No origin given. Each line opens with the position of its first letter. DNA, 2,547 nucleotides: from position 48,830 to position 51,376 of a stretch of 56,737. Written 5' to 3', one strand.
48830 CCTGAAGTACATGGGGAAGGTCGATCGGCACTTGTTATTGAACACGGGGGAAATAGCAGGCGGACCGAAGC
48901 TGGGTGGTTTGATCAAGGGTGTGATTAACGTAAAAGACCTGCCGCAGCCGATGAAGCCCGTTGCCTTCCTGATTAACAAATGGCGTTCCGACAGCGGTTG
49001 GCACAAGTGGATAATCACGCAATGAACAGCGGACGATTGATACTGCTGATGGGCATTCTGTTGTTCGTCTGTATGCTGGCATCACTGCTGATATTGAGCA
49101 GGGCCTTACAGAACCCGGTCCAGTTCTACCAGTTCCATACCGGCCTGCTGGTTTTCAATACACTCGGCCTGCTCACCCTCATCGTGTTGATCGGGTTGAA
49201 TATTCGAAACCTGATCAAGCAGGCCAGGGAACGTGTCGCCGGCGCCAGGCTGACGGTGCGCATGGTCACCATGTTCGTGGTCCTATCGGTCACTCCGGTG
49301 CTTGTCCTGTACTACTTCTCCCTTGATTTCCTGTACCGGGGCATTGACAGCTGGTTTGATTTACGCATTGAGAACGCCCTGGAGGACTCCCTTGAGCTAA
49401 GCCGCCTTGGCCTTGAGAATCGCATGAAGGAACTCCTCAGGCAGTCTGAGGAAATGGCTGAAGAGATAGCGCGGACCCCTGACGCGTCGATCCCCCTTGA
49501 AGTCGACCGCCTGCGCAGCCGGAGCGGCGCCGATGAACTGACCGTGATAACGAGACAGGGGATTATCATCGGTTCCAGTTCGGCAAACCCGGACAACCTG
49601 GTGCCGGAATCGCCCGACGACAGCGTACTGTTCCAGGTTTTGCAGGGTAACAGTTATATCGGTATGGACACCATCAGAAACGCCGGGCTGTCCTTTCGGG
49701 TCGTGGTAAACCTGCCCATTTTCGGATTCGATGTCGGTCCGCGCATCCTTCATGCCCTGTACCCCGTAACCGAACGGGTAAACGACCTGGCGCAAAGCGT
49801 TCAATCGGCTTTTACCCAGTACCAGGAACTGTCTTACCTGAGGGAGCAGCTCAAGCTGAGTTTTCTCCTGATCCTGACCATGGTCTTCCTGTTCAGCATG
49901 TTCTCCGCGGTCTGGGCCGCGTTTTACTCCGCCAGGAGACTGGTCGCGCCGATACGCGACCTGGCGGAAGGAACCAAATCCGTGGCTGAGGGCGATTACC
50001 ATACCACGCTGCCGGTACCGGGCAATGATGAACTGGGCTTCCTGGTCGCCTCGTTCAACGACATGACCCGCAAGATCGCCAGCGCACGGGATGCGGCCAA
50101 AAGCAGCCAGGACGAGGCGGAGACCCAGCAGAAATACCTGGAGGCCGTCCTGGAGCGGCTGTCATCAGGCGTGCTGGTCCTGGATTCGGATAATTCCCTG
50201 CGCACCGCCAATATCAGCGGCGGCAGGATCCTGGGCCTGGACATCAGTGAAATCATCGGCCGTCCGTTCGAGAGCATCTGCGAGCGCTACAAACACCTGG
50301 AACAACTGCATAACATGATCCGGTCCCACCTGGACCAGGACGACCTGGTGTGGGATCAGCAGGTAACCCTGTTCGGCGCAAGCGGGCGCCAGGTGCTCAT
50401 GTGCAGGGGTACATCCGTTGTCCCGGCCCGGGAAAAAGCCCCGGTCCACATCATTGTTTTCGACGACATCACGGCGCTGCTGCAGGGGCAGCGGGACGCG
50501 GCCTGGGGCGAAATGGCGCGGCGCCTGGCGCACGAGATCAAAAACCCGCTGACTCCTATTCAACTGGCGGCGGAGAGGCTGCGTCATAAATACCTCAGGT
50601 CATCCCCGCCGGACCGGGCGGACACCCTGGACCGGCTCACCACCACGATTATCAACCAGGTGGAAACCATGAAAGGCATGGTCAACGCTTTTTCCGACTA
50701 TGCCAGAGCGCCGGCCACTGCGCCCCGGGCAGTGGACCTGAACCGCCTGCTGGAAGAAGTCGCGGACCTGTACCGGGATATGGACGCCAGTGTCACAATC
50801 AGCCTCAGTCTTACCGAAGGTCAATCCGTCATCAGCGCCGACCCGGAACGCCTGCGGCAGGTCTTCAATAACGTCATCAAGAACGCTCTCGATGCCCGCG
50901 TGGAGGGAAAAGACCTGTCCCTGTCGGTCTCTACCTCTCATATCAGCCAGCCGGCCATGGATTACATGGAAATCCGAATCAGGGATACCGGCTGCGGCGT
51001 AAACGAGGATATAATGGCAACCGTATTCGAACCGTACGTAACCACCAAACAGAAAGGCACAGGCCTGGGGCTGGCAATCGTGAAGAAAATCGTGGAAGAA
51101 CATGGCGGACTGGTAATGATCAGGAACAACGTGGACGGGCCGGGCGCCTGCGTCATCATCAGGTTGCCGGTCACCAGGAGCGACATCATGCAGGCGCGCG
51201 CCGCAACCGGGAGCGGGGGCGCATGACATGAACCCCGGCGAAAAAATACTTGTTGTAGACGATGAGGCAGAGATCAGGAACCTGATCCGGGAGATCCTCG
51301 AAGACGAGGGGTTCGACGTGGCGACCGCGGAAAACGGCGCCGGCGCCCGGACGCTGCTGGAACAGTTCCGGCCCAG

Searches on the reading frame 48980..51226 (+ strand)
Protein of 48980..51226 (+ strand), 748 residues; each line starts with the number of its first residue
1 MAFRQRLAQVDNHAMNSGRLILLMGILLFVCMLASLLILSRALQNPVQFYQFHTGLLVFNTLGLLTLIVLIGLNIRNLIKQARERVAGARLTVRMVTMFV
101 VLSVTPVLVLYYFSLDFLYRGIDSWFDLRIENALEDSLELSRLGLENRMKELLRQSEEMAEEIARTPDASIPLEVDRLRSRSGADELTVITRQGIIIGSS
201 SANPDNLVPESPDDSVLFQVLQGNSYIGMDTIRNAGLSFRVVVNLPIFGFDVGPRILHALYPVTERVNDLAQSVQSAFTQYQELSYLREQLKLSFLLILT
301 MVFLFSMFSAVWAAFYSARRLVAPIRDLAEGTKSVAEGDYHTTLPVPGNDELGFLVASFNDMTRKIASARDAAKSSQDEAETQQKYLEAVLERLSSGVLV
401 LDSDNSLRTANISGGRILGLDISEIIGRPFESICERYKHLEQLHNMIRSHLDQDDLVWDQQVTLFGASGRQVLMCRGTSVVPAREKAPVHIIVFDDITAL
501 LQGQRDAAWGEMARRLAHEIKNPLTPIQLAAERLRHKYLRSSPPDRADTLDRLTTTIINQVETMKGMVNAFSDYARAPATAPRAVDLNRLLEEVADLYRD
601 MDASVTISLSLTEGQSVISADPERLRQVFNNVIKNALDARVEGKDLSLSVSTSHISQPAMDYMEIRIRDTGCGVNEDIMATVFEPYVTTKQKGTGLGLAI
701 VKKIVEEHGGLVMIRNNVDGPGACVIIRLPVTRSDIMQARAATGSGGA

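Call 29: search_protein_families(library=pfam, proteins=[window:48980-51226:+], max_evalue=0.001)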
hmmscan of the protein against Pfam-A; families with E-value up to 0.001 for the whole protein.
window:48980-51226:+ (748 aa): 7 families
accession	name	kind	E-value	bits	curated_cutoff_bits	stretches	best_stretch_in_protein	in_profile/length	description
PF02518.31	HATPase_c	-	7.8e-24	84.7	26.4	1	621-732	2-110/111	Histidine kinase-, DNA gyrase B-, and HSP90-like ATPase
PF00672.30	HAMP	-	3.3e-15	56.6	25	1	318-366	3-51/53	HAMP domain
PF00512.31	HisKA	-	3e-11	43.6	26.9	1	509-577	2-63/66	His Kinase A (phospho-acceptor) domain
PF19312.4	NtrY_N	-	1.4e-09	38.2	23.2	1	26-165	10-150/291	NtrY N-terminal region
PF08448.16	PAS_4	-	1.5e-05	25.6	23.1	1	391-499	1-107/110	PAS fold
PF13426.13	PAS_9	-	2.7e-05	24.8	27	1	396-499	2-103/103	PAS domain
PF00989.32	PAS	-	0.00027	21.4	22.6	1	387-449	3-64/113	PAS fold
